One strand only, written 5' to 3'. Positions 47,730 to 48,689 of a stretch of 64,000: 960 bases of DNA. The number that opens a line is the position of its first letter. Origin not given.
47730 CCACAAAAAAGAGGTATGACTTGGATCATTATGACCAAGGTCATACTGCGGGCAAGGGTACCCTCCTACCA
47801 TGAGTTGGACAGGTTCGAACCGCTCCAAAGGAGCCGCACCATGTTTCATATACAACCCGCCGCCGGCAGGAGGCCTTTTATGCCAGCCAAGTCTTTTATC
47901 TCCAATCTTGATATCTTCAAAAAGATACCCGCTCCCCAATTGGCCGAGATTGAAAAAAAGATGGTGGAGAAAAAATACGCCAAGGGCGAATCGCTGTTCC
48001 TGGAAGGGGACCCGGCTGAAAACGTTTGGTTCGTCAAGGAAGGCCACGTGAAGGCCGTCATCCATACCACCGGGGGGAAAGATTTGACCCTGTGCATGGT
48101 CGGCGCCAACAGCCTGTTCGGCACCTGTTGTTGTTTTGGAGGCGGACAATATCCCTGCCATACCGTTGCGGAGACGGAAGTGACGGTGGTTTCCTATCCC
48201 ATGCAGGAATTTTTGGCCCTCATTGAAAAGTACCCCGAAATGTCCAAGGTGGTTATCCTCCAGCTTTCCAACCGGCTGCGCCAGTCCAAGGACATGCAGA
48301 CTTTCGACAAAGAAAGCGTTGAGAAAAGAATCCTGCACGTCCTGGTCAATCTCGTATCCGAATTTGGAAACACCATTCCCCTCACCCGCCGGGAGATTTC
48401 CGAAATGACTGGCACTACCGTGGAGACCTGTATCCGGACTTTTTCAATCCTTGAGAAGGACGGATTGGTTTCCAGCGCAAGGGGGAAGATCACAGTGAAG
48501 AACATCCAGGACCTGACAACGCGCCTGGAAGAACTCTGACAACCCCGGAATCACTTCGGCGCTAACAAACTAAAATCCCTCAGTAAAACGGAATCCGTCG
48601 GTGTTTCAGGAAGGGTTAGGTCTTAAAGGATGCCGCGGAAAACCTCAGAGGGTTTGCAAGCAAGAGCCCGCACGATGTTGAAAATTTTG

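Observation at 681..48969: A 17-site TATGA-N6-TCATA regulon with class II promoter geometry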

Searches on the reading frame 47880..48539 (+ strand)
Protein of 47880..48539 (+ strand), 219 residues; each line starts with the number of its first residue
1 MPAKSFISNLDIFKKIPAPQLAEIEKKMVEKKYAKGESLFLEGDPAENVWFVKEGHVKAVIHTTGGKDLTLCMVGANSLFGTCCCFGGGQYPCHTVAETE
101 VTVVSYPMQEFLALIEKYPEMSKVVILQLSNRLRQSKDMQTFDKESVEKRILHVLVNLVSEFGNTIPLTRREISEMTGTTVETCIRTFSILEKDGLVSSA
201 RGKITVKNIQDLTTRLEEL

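Call 9: find_encoding_contigs(protein=window:47880-48539:+, flank=10000, max_places=6)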
Protein window:47880-48539:+ (219 aa): no gene with exactly this product is on record in the collection.

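Call 10: search_protein_families(library=ncbifam, proteins=[window:47880-48539:+], max_evalue=0.01)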
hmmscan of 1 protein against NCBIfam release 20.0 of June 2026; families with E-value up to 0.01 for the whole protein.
window:47880-48539:+ (219 aa): 13 families
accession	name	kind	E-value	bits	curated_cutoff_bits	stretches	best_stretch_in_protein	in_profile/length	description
NF008732.0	PRK11753.1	equivalog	2.3e-18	66.5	266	1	19-205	14-208/214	cAMP-activated global transcriptional regulator CRP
TIGR03697.1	NtcA_cyano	equivalog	3.4e-18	66.1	244.95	1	36-215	1-191/193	global nitrogen regulator NtcA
NF008365.0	PRK11161.1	subfamily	7.4e-12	45.1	228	1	22-214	40-241/250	fumarate/nitrate reduction transcriptional regulator Fnr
NF050806.1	TransRegFixKCaul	equivalog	4.2e-11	42.5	300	1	18-198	13-195/215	transcriptional regulator FixK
NF053664.1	TransRegPtrACyano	equivalog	2.5e-10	40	300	1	47-200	28-183/196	Crp/Fnr family transcriptional regulator PtrA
NF041163.2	encap_f2b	equivalog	2.6e-10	40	400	1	9-137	75-204/450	family 2B encapsulin nanocompartment shell protein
NF006901.0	PRK09392.1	equivalog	5.1e-10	39.1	211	1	7-212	9-217/236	transcriptional activator FtrB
NF045989.1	TransRegFnrLRhodb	equivalog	1.7e-08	34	300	1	17-213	25-232/245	transcriptional regulator FnrL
NF052518.1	TransRegLdrP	equivalog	1.3e-05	25.3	300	1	31-214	2-186/195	transcriptional regulator LdrP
NF010499.0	PRK13918.1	equivalog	2.8e-05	23.7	274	1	32-213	16-198/205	CRP/FNR family transcriptional regulator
TIGR01884.1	cas_HTH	subfamily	0.0014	18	60.2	1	146-207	139-196/202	CRISPR-associated CARF protein Csa3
NF047563.1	modulin_PmtR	equivalog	0.0018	18.3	200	1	146-211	20-80/125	PSM export ABC transporter transcriptional regulator PmtR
NF008110.0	PRK10857.1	equivalog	0.0066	16.2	275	0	157-202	18-60/164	Fe-S cluster assembly transcriptional regulator IscR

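Call 11: find_homologous_proteins(query=window:47880-48539:+, max_evalue=1e-10)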
Query window:47880-48539:+ (219 aa): 232 proteins with E <= 1e-10 among 599 candidates; the best 120 are listed.
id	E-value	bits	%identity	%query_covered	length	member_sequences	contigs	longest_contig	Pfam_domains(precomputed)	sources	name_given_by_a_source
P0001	3.6e-134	463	95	100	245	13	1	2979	PF13545.13,PF00027.36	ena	-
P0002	1.3e-127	441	90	100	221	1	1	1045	PF13545.13,PF00027.36,PF00325.27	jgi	jgi:CRP/FNR family transcriptional regulator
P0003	1.5e-127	441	88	100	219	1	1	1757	PF13545.13,PF00027.36,PF00325.27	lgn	-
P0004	3.4e-125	433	89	100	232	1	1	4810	PF13545.13,PF00027.36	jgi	jgi:CRP-like cAMP-binding protein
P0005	5.4e-125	433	88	100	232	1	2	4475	PF13545.13,PF00027.36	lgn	-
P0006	1.0e-123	429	88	99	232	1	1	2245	PF13545.13,PF00027.36,PF00325.27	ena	-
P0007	5.0e-121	420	84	100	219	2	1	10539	PF13545.13,PF00027.36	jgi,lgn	-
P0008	3.7e-118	410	83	100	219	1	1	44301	PF02082.27,PF13545.13,PF00027.36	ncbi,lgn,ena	-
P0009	5.3e-118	410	83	100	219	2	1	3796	PF13545.13,PF00027.36,PF00325.27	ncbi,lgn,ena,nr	ncbi:MAG TPA: Crp/Fnr family transcriptional regulator [bacterium]|nr:Crp/Fnr family transcriptional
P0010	3.2e-117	407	81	100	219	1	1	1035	PF02082.27,PF13545.13,PF00027.36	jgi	jgi:CRP-like cAMP-binding protein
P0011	6.2e-117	406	79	100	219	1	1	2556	PF13545.13,PF00027.36,PF00325.27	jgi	jgi:CRP-like cAMP-binding protein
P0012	2.1e-114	398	80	100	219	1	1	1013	PF02082.27,PF13545.13,PF00027.36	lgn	-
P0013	3.5e-114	397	80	100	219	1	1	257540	PF02082.27,PF13545.13,PF00027.36,PF00325.27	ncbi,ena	-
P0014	4.7e-114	397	79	100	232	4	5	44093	PF02082.27,PF13545.13,PF00027.36,PF00325.27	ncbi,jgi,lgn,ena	jgi:CRP-like cAMP-binding protein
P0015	7.9e-114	396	79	100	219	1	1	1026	PF13545.13,PF00027.36,PF00325.27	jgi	jgi:CRP-like cAMP-binding protein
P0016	1.3e-113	396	79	100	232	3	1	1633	PF02082.27,PF13545.13,PF00027.36,PF00325.27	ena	-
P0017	1.5e-113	395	80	100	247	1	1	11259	PF02082.27,PF13545.13,PF00027.36,PF00325.27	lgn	-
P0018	1.5e-113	395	79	100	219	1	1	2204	PF02082.27,PF13545.13,PF00027.36,PF00325.27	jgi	jgi:CRP-like cAMP-binding protein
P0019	2.6e-113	395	80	100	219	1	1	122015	PF02082.27,PF13545.13,PF00027.36,PF00325.27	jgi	jgi:CRP-like cAMP-binding protein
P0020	7.3e-113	393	79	100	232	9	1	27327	PF13545.13,PF00027.36,PF00325.27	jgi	jgi:CRP/FNR family transcriptional regulator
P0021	7.6e-113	393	78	100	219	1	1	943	PF02082.27,PF13545.13,PF00027.36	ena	-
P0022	8.1e-113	393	79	100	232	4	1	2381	PF02082.27,PF13545.13,PF00027.36,PF00325.27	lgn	-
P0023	9.6e-113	393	77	100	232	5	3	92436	PF02082.27,PF13545.13,PF00027.36,PF00325.27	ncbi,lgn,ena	-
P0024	1.3e-112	392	77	100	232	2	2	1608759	PF02082.27,PF13545.13,PF00027.36,PF00325.27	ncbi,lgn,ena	-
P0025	2.9e-112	391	79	100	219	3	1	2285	PF13545.13,PF00027.36,PF00325.27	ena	-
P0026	3.2e-112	391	77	100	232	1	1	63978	PF13545.13,PF00027.36,PF00325.27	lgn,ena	-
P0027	8.8e-111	386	76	100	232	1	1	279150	PF02082.27,PF13545.13,PF00027.36,PF00325.27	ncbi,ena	-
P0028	4.5e-110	384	78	100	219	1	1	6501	PF02082.27,PF13545.13,PF00027.36,PF00325.27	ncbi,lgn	-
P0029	7.3e-108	377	76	98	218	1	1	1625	PF02082.27,PF13545.13,PF00027.36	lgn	-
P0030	7.7e-108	377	75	98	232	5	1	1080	PF13545.13,PF00027.36,PF00325.27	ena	-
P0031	1.4e-107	376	76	100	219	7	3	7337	PF02082.27,PF13545.13,PF00027.36,PF00325.27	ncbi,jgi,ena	-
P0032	2.2e-107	375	75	100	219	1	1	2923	PF13545.13,PF00027.36,PF00325.27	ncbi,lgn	-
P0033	1.8e-106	372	74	99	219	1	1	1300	PF05732.17,PF13545.13,PF00027.36,PF00325.27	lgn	-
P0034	2.9e-106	372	73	98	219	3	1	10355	PF13545.13,PF00027.36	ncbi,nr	ncbi:MAG TPA: Crp/Fnr family transcriptional regulator [bacterium]|nr:Crp/Fnr family transcriptional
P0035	6.9e-106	370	75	99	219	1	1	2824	PF13545.13,PF00027.36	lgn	-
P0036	8.1e-106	370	75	99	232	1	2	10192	PF02082.27,PF13545.13,PF00027.36,PF00325.27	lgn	-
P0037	1.0e-105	370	73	100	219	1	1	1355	PF13545.13,PF00027.36,PF00325.27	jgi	jgi:CRP-like cAMP-binding protein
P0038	1.6e-105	369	73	98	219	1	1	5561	PF02082.27,PF13545.13,PF00027.36,PF00325.27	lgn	-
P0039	2.6e-105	368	74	99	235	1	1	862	PF02082.27,PF13545.13,PF00027.36,PF00325.27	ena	-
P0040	4.5e-104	364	73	100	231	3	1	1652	PF13545.13,PF00027.36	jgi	jgi:CRP-like cAMP-binding protein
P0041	2.4e-103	362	71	100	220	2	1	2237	PF13545.13,PF00027.36,PF00325.27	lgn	-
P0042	1.6e-102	359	72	98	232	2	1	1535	PF13545.13,PF00027.36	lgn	-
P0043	3.1e-102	358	72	100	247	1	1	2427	PF13545.13,PF00027.36,PF00325.27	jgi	jgi:CRP/FNR family transcriptional regulator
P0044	2.8e-101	355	73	96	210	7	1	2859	PF13545.13,PF00027.36,PF00325.27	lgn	-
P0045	2.9e-101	355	70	98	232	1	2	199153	PF13545.13,PF00027.36,PF00325.27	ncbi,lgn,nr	ncbi:MAG TPA: Crp/Fnr family transcriptional regulator [bacterium]|nr:Crp/Fnr family transcriptional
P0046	3.1e-101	355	70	100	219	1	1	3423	PF13545.13,PF00027.36,PF00325.27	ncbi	-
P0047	6.7e-100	351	68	100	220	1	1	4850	PF13545.13,PF00027.36,PF00325.27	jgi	jgi:CRP/FNR family transcriptional regulator, nitrogen oxide reductase regulator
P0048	9.8e-99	347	69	100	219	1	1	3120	PF13545.13,PF00027.36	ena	-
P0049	1.5e-96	340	68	100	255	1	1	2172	PF13545.13,PF00027.36,PF00325.27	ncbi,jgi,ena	jgi:CRP/FNR family transcriptional regulator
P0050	3.2e-96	339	66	100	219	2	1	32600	PF02082.27,PF13545.13,PF00027.36,PF00325.27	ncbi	-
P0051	3.8e-96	339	67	99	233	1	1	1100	PF13545.13,PF00027.36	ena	-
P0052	3.4e-95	335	67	98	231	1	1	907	PF13545.13,PF00027.36,PF00325.27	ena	-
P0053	8.6e-94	331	75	86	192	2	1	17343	PF02082.27,PF13545.13,PF00027.36,PF00325.27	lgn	-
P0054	1.7e-93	330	67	98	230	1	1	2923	PF13545.13,PF00027.36,PF00325.27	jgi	jgi:CRP/FNR family transcriptional regulator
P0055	3.9e-93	329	67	98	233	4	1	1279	PF13545.13,PF00027.36,PF00325.27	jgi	-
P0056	4.9e-93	328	65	100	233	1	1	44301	PF13545.13,PF00027.36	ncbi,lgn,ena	-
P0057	5.6e-93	328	67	99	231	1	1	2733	PF02082.27,PF13545.13,PF00027.36,PF00325.27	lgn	-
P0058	1.3e-92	327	68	99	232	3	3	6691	PF13545.13,PF00027.36,PF00325.27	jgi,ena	-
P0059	1.4e-92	327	69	98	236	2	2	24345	PF13545.13,PF00027.36,PF00325.27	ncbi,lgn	-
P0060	5.8e-92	325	67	98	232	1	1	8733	PF13545.13,PF00027.36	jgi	-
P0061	1.3e-91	324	65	99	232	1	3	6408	PF02082.27,PF13545.13,PF00027.36,PF00325.27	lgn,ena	-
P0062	1.5e-91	324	64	100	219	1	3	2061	PF13545.13,PF00027.36,PF00325.27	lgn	-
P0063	2.8e-91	323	63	98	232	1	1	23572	PF13545.13,PF00027.36,PF00325.27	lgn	-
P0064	2.9e-91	323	65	100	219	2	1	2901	PF13545.13,PF00027.36,PF00325.27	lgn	-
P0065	3.2e-91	322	64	98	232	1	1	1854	PF02082.27,PF13545.13,PF00027.36,PF00325.27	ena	-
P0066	2.0e-90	320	64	100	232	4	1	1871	PF13545.13,PF00027.36,PF00325.27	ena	-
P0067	2.6e-90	319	65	98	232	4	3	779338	PF13545.13,PF00027.36,PF00325.27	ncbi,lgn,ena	-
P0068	2.7e-90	319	64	100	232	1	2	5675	PF13545.13,PF00027.36,PF00325.27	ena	-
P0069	2.9e-90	319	64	98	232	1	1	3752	PF13545.13,PF00027.36,PF00325.27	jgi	jgi:CRP-like cAMP-binding protein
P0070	3.1e-90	319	63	98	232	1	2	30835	PF13545.13,PF00027.36,PF00325.27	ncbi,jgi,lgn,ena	-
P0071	5.2e-90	319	62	100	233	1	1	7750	PF05732.17,PF13545.13,PF00027.36,PF00325.27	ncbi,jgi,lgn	-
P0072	5.8e-90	318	63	99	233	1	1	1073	PF13545.13,PF00027.36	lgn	-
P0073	7.8e-90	318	64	98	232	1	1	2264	PF13545.13,PF00027.36,PF00325.27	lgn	-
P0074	1.5e-89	317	63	99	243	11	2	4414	PF13545.13,PF00027.36,PF00325.27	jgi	jgi:CRP-like cAMP-binding protein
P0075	2.5e-89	316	65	98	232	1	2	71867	PF13545.13,PF00027.36,PF00325.27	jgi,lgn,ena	-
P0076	3.0e-89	316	65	95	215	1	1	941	PF13545.13,PF00027.36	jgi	jgi:CRP-like cAMP-binding protein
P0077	1.2e-88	314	63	98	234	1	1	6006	PF13545.13,PF00027.36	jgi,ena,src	-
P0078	1.7e-88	314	64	97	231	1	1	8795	PF13545.13,PF00027.36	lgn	-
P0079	8.0e-88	311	61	99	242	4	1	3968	PF13545.13,PF00027.36,PF00325.27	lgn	-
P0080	8.5e-88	311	65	98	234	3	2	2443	PF13545.13,PF00027.36,PF00325.27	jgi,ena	jgi:CRP/FNR family transcriptional regulator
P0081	9.4e-88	311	62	99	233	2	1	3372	PF13545.13,PF00027.36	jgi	jgi:CRP/FNR family transcriptional regulator, nitrogen oxide reductase regulator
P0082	2.2e-87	310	63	98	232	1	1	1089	PF13545.13,PF00027.36,PF00325.27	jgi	jgi:CRP/FNR family transcriptional regulator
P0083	2.5e-87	310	62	100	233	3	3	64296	PF13545.13,PF00027.36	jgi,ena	jgi:CRP/FNR family transcriptional regulator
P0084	3.0e-87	310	64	98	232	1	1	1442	PF13545.13,PF00027.36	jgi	jgi:CRP-like cAMP-binding protein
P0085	4.1e-87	309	61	99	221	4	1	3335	PF13545.13,PF00027.36,PF00325.27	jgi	jgi:CRP/FNR family transcriptional regulator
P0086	5.0e-87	309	64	98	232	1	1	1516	PF13545.13,PF00027.36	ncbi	-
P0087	5.7e-87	309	61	99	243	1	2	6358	PF13545.13,PF00027.36,PF00325.27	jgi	jgi:CRP/FNR family transcriptional regulator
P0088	6.0e-87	309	64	98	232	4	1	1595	PF13545.13,PF00027.36,PF00325.27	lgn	-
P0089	1.1e-86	308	63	99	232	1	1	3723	PF13545.13,PF00027.36,PF00325.27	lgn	-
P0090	1.2e-86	308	61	99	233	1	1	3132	PF13545.13,PF00027.36,PF00325.27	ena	-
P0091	2.2e-86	307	62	98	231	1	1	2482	PF13545.13,PF00027.36,PF00325.27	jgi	jgi:CRP/FNR family transcriptional regulator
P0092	3.0e-86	306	60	99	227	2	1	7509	PF13545.13,PF00027.36,PF00325.27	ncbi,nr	ncbi:MAG TPA: Crp/Fnr family transcriptional regulator [bacterium]|nr:Crp/Fnr family transcriptional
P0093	3.8e-86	306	61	99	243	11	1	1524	PF13545.13,PF00027.36,PF00325.27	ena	-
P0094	6.2e-86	305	64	98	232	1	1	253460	PF13545.13,PF00027.36,PF00325.27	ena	-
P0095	6.3e-86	305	63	99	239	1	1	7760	PF13545.13,PF00027.36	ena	-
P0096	7.5e-86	305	63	100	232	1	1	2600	PF13545.13,PF00027.36,PF00325.27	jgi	jgi:CRP-like cAMP-binding protein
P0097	7.8e-86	305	61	99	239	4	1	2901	PF13545.13,PF00027.36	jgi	jgi:CRP-like cAMP-binding protein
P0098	1.3e-85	304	61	98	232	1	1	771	PF13545.13,PF00027.36,PF00325.27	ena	-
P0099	1.4e-85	304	61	99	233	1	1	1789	PF13545.13,PF00027.36,PF00325.27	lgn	-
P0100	3.0e-85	303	61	100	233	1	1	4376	PF13545.13,PF00027.36,PF00325.27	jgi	jgi:CRP/FNR family transcriptional regulator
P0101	5.1e-85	302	64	99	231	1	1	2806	PF13545.13,PF00027.36,PF00325.27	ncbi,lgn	-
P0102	1.1e-84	301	60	98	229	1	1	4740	PF13545.13,PF00027.36,PF00325.27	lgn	-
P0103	1.2e-84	301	63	100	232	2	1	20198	PF13545.13,PF00027.36,PF00325.27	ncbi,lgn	-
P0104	1.3e-84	301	63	99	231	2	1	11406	PF13545.13,PF00027.36,PF00325.27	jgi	jgi:CRP-like cAMP-binding protein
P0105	1.3e-84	301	62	98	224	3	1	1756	PF13545.13,PF00027.36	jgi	jgi:CRP/FNR family transcriptional regulator, nitrogen oxide reductase regulator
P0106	2.4e-84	300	62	98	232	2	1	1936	PF13545.13,PF00027.36,PF00325.27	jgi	jgi:CRP/FNR family transcriptional regulator, nitrogen oxide reductase regulator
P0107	2.7e-84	300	63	99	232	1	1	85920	PF13545.13,PF00027.36,PF00325.27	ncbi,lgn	-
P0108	3.7e-84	299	63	95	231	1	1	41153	PF13545.13,PF00027.36,PF00325.27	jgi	jgi:CRP/FNR family transcriptional regulator, nitrogen oxide reductase regulator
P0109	3.8e-84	299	63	98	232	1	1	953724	PF13545.13,PF00027.36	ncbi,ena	-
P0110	4.1e-84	299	60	99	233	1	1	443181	PF13545.13,PF00027.36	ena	-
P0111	5.8e-84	299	62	97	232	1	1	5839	PF13545.13,PF00027.36,PF00325.27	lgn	-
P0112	5.9e-84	299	60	99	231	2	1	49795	PF13545.13,PF00027.36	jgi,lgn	-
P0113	1.7e-83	297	64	98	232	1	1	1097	PF13545.13,PF00027.36,PF00325.27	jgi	-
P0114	2.1e-83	297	63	99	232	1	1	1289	PF13545.13,PF00027.36,PF00325.27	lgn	-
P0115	3.2e-83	296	63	98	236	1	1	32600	PF13545.13,PF00027.36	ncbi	-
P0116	6.1e-83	295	60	100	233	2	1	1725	PF13545.13,PF00027.36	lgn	-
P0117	6.2e-83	295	59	99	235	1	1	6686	PF13545.13,PF00027.36,PF00325.27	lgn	-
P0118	6.4e-83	295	60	99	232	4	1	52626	PF13545.13,PF00027.36,PF00325.27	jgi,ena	-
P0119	6.4e-83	295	59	100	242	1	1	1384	PF13545.13,PF00027.36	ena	-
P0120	8.4e-83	295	61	99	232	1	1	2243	PF13545.13,PF00027.36,PF00325.27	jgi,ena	-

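Call 12: find_related_loci(query=window:47880-48539:+, collection=genome_contigs, flank=10000)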
Query window:47880-48539:+ (219 aa) in genome_contigs; peptide patterns used: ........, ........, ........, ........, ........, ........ (x = any residue, [..] = any of these).
211 stretches matched a pattern; 20 encode a relative of the query (tblastn E <= 1e-3); 20 distinct loci.
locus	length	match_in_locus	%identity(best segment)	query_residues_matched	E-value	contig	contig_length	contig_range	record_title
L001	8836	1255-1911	83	1-219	2e-126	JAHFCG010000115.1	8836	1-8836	MAG: candidate division FCPU426 bacterium isolate nzgw216 NODE_4082_length_8837_cov_3.230266, whole genome shotgun seque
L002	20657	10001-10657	79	1-219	7e-122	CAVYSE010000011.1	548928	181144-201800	MAG: candidate division FCPU426 bacterium isolate MFD05580.bin.1.91 genome assembly, contig: contig_32250, whole genome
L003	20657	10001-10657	77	1-219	3e-121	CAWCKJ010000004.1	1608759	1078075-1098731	MAG: candidate division FCPU426 bacterium isolate MFD01231.bin.1.41 genome assembly, contig: contig_18727, whole genome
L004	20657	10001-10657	77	1-219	5e-121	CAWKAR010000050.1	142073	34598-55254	MAG: candidate division FCPU426 bacterium isolate MFD03726.bin.1.149 genome assembly, contig: contig_43454, whole genome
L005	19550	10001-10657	79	1-219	9e-121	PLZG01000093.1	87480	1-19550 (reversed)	MAG: candidate division FCPU426 bacterium isolate palsa_1180 73.20120700_P3D.179_contig_81826, whole genome shotgun sequ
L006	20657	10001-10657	77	1-219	4e-120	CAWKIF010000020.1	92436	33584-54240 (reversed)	MAG: candidate division FCPU426 bacterium isolate MFD04780.bin.2.20 genome assembly, contig: contig_119860, whole genome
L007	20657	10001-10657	76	1-219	1e-118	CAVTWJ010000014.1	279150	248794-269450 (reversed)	MAG: candidate division FCPU426 bacterium isolate MFD09286.bin.2.88 genome assembly, contig: contig_40353, whole genome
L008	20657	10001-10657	76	1-219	3e-117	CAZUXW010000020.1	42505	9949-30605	MAG TPA_asm: uncultured bacterium isolate binchicken_co54_368 genome assembly, contig: NODE_1512_length_42505_cov_22.289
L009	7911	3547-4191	74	1-215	2e-115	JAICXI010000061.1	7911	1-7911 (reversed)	MAG: bacterium isolate LS_FP_2_bin.106 k141_3112270_length_7911_cov_8.0000, whole genome shotgun sequence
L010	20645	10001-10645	76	1-215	6e-115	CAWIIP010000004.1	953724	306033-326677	MAG: uncultured proteobacterium isolate MFD09286.bin.2.44 genome assembly, contig: contig_79827, whole genome shotgun se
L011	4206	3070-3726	76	1-219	2e-116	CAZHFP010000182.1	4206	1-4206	MAG TPA_asm: uncultured bacterium isolate binchicken_co54_505 genome assembly, contig: NODE_41589_length_4206_cov_14.471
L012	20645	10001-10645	76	1-215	1e-114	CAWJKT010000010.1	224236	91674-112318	MAG: uncultured proteobacterium isolate MFD05512.bin.2.30 genome assembly, contig: contig_23346, whole genome shotgun se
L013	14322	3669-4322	66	1-218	3e-103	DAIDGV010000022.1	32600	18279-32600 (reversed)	MAG TPA_asm: candidate division FCPU426 bacterium isolate clean3 k141_1055182, whole genome shotgun sequence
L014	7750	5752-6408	62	1-219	3e-97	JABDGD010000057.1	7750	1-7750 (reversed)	MAG: Candidatus Firestonebacteria bacterium isolate BWOrgHeat_Nextera36_MAG1 3300020999.a:Ga0206920_1236, whole genome s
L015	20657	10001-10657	80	1-219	2e-122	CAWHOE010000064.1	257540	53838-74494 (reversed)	MAG: candidate division FCPU426 bacterium isolate MFD01223.bin.2.21 genome assembly, contig: contig_78414, whole genome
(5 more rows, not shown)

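Call 35: search_solved_structures(query=window:47880-48539:+, max_evalue=0.001, show_alignments=3)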
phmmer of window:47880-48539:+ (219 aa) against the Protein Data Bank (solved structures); distinct sequences matched with E-value up to 0.001: 79 (the best 60 are shown).
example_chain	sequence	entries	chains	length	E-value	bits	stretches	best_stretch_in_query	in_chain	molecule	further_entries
4ev0_A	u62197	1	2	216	7.6e-17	64.8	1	30-208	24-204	Transcription regulator, Crp family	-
8h3v_X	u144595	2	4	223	1.2e-16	64.2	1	30-208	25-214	NtcA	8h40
3la2_A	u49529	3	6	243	1.6e-16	63.8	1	30-208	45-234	Global nitrogen regulator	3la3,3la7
2xgx_A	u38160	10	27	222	4.7e-16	62.2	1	31-209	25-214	GLOBAL NITROGEN REGULATOR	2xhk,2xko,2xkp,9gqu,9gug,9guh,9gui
3mzh_A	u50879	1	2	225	2.9e-13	53.1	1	7-196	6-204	PROBABLE TRANSCRIPTIONAL REGULATORY PROTEIN (PROBABLY CRP/FNR-FAMILY)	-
3d0s_A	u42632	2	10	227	2.9e-13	53.1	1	7-196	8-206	TRANSCRIPTIONAL REGULATORY PROTEIN | PROBABLE TRANSCRIPTIONAL REGULATORY PROTEIN (PROBABLY CRP/ FNR-FAMILY)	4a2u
3h3u_A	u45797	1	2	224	2.9e-13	53.1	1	8-196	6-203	PROBABLE TRANSCRIPTIONAL REGULATORY PROTEIN (PROBABLY CRP/FNR-FAMILY)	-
3i54_A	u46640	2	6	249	3.9e-13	52.7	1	7-196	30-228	Transcriptional regulator, Crp/Fnr family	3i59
2pqq_A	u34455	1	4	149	1.9e-12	50.5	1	12-140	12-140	Putative transcriptional regulator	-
4byy_A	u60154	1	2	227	3.9e-12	49.4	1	6-197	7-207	TRANSCRIPTIONAL REGULATOR, CRP/FNR FAMILY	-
4cyd_A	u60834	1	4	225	4.1e-12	49.4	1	6-197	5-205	PROBABLE TRANSCRIPTION REGULATOR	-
3r6s_A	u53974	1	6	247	5.3e-12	49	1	6-197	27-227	transcription regulator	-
6dt4_A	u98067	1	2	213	1.5e-11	47.5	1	32-205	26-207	Cyclic AMP receptor protein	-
4i09_A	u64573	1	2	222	5.9e-11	45.6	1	32-205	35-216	Catabolite gene activator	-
7ets_A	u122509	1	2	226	6.1e-11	45.5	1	10-189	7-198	Crp/Fnr family transcriptional regulator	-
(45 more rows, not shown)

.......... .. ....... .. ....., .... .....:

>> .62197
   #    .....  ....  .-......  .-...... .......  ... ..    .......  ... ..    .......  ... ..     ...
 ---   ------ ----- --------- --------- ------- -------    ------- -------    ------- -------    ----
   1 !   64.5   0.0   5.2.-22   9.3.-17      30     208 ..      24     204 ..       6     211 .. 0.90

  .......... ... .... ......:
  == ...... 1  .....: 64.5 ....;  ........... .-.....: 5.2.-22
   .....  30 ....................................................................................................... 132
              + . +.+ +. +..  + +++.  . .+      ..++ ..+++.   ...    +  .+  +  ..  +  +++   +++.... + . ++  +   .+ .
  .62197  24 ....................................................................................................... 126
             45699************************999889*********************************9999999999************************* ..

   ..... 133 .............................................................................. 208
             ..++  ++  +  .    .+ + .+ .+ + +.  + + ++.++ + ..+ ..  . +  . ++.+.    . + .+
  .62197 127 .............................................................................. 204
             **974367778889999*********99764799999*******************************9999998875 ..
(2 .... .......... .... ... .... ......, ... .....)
